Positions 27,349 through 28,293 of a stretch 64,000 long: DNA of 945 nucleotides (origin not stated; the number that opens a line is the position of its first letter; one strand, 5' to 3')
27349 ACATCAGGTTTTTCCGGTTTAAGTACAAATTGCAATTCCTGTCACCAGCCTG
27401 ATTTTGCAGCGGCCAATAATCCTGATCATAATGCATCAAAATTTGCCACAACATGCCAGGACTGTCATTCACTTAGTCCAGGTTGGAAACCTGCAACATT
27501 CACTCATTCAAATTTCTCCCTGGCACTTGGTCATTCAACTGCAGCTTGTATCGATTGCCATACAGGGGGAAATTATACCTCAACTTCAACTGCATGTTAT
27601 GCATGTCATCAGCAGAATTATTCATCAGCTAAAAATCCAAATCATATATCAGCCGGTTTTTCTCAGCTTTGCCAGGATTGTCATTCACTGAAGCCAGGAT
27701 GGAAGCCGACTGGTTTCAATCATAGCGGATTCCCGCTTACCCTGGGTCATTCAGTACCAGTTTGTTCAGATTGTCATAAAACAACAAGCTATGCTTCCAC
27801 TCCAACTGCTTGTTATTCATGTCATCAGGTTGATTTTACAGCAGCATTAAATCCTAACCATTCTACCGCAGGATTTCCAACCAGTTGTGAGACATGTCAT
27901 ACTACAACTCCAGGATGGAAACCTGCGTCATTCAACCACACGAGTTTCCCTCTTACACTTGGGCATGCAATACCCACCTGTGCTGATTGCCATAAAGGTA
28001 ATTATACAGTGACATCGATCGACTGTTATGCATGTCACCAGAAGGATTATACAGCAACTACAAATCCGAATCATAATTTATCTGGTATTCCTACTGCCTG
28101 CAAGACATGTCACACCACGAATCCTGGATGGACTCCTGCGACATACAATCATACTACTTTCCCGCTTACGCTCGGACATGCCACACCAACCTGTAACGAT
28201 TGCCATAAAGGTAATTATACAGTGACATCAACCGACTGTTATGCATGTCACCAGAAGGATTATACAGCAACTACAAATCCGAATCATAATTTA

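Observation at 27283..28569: A 71-72-residue tri-haem module repeated six times in tandem, with 213/216-bp DNA periodicity and two copies about 94% identical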

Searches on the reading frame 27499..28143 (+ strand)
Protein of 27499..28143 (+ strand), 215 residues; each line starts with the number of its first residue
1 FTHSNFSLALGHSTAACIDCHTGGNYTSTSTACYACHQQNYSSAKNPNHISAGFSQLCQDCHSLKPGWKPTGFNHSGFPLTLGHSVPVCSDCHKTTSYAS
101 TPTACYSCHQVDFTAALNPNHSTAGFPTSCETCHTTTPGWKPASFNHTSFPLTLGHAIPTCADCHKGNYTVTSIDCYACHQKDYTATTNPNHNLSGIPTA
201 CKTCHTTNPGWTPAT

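Call 37: search_solved_structures(query=A2, max_evalue=10, show_alignments=4)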
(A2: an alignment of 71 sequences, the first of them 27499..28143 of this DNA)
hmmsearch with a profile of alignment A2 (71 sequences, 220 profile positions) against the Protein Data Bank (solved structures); distinct sequences matched with E-value up to 10: 40.
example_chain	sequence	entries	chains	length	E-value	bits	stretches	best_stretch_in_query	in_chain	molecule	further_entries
1z1n_X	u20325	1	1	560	6.1e-12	49.1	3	162-215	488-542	sixteen heme cytochrome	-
3ov0_A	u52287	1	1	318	1.1e-08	38.4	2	11-187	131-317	Cytochrome c family protein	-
3oue_A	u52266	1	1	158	3.9e-06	30.1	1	56-187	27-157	Cytochrome c family protein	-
19hc_A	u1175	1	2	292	5.5e-06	29.6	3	165-212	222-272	PROTEIN (NINE-HAEM CYTOCHROME C)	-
1ofw_A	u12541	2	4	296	5.8e-06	29.5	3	161-212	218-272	NINE-HEME CYTOCHROME C | NINE HEME CYTOCHROME C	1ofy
1duw_A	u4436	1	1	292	1.6e-05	28.1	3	161-212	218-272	NONAHEME CYTOCHROME C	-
1h29_A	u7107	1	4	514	7e-05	26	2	164-212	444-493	HIGH-MOLECULAR-WEIGHT CYTOCHROME C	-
1gws_A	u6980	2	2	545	0.0001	25.4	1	165-212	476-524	HIGH-MOLECULAR-WEIGHT CYTOCHROME C | High-molecular-weight cytochrome c precursor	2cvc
2e84_A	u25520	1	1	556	0.00064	22.9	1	15-65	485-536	High-molecular-weight cytochrome c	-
1rwj_A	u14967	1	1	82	0.00081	22.5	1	131-186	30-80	Cytochrome c family protein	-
9m8m_C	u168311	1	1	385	0.0034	20.5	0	123-141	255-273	Photosynthetic reaction center cytochrome c subunit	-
1bvb_A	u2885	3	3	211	0.0056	19.8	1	57-188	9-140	CYTOCHROME C-554 | CYTOCHROME C554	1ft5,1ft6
7c9r_C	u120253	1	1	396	0.0061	19.6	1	131-187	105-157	Photosynthetic reaction center cytochrome c subunit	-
7o0u_C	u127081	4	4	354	0.012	18.7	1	131-186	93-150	MULTIHEME_CYTC domain-containing protein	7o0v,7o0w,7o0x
3ouq_A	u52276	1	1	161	0.02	17.9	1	53-187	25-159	Cytochrome c family protein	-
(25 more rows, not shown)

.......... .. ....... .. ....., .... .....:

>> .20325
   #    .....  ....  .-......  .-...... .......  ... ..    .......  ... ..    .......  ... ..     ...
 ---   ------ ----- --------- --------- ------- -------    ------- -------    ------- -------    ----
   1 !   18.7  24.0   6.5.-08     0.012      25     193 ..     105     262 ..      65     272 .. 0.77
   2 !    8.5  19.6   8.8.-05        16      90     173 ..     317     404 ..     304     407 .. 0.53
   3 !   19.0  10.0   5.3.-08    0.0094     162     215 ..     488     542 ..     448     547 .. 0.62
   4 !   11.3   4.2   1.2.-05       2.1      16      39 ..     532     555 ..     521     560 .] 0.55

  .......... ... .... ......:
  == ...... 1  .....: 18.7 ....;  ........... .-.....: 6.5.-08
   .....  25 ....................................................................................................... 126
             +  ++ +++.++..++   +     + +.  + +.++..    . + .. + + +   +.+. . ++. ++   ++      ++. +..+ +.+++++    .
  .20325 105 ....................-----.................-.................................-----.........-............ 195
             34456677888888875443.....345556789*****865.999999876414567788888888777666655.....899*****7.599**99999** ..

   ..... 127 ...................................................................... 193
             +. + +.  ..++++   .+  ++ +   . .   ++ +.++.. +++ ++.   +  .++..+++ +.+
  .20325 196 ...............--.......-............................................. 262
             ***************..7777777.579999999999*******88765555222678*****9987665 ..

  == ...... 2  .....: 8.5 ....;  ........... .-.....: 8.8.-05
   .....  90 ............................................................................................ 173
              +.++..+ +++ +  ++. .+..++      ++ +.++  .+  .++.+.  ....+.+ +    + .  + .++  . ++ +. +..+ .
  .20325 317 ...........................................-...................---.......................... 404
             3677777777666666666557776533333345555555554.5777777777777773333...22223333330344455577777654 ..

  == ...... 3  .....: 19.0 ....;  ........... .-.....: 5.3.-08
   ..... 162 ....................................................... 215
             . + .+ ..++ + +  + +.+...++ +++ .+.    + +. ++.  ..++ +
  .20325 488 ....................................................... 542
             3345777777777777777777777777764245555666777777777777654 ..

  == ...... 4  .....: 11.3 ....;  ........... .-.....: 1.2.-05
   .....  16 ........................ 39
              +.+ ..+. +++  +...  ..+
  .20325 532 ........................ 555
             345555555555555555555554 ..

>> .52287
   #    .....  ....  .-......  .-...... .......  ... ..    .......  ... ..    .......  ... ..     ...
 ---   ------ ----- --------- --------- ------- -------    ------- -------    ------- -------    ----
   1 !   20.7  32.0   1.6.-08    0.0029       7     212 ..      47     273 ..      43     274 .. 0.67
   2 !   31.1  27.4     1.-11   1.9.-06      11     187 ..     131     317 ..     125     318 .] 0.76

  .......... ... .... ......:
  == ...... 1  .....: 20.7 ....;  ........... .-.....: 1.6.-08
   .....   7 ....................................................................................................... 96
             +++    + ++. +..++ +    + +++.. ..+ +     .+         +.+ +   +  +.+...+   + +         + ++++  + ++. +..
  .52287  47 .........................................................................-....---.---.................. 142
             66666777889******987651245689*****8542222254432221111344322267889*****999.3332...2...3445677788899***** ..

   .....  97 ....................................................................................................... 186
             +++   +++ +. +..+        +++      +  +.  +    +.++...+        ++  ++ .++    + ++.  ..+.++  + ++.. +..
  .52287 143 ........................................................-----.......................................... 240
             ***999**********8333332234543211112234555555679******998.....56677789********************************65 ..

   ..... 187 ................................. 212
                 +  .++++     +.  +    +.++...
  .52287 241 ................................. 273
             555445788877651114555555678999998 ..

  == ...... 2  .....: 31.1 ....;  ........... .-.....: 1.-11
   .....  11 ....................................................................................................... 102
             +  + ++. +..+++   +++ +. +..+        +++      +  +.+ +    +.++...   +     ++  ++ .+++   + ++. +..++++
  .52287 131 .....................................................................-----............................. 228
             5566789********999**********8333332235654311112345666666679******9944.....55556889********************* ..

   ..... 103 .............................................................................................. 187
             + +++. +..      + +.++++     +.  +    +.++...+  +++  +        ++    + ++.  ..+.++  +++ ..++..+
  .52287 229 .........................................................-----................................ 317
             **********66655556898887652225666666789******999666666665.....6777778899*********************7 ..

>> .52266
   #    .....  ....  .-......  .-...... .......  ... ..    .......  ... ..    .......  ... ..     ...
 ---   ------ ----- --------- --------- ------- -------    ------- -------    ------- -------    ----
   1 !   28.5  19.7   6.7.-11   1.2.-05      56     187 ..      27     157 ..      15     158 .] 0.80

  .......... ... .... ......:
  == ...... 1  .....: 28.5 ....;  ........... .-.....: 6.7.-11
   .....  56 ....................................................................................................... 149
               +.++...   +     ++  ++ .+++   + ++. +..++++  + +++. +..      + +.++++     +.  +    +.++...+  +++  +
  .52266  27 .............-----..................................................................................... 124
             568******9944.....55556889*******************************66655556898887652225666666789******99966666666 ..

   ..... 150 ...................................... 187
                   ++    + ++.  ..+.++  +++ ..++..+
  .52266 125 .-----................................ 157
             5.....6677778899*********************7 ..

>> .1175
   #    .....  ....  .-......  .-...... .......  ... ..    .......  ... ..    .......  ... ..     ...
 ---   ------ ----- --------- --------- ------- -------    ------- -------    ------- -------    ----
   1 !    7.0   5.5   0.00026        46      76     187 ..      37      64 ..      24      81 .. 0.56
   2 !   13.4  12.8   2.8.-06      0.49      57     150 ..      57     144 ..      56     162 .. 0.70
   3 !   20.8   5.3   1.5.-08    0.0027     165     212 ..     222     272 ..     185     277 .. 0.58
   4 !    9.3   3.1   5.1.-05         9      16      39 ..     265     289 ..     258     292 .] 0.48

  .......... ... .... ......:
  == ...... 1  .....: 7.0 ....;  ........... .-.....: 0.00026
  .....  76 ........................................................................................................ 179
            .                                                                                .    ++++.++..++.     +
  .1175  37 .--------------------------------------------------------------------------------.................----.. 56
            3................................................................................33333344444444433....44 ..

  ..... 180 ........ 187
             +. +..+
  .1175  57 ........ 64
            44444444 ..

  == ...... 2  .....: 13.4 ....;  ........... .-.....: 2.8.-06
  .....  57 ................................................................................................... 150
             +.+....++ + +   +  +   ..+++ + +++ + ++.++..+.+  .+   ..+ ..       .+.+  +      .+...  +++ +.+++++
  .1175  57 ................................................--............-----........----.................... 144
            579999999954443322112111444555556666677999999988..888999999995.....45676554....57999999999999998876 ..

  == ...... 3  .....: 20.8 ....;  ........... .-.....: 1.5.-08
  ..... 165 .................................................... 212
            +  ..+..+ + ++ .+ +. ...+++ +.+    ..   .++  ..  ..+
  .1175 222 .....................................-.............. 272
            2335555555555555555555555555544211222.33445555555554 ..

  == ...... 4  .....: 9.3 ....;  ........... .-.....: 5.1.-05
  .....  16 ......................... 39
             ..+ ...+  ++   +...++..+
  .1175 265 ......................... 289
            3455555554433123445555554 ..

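Call 40: predict_structure(alignment_id=A2)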
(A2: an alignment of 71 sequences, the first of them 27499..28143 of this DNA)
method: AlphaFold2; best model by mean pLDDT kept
length: 215 residues; sequences in the alignment: 71
mean_pLDDT: 77.2   pTM: 0.53
mean pLDDT of the five models: 77.2, 69.0, 61.3, 55.2, 51.3
residues with pLDDT >= 90: 23; 70-90: 144; 50-70: 48; < 50: 0
segments of 3 or more residues with pLDDT < 50: none
pLDDT, mean of each block of 10 residues (from residue 1): 69 73 71 85 87 83 76 75 73 66 81 87 84 77 74 69 65 75 90 91 75 71
secondary structure, 60 per line:
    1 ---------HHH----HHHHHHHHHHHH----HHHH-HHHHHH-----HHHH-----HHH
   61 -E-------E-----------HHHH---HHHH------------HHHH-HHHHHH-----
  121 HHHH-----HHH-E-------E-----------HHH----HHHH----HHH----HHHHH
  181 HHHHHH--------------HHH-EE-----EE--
elements in order: H17-28 H33-36 H38-43 H49-52 H82-85 H89-92 H105-108 H110-115 H121-124 H161-164 H176-186

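Call 50: fold_search(model_id=the predicted structure, library=pdb)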
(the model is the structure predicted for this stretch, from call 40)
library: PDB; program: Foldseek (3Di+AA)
matches with E <= 10: 0; with E <= 0.001: 0
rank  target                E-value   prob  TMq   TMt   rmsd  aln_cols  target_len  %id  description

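Call 66: search_protein_representatives(alignment_id=A2)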
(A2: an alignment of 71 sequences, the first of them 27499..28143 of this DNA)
Query: 71 sequences, 220 profile positions. Proteins with E-value up to 0.001 (for the whole library): 6698; up to 1e-10: 4079; up to 1e-30: 1648. The best 150 are listed.
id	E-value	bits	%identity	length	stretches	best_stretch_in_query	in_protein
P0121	0.0e+00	5401.4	-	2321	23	1-220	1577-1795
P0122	0.0e+00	2883.6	-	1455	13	2-220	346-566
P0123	0.0e+00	2638.7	-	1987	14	1-220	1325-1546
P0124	0.0e+00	2491.8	-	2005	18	1-218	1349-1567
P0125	0.0e+00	2416.8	-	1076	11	1-220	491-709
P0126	0.0e+00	2381.4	-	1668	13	1-220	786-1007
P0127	0.0e+00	2266.8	-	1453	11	1-220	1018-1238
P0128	0.0e+00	2111.2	-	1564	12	1-220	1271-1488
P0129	0.0e+00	1651.0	-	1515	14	1-219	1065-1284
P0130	0.0e+00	1620.6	-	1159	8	2-220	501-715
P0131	0.0e+00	1618.7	-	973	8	1-219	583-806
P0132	0.0e+00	1613.7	-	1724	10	1-213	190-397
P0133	0.0e+00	1598.0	-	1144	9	1-220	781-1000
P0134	0.0e+00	1502.8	-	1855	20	52-189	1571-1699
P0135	0.0e+00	1399.1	-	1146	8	1-220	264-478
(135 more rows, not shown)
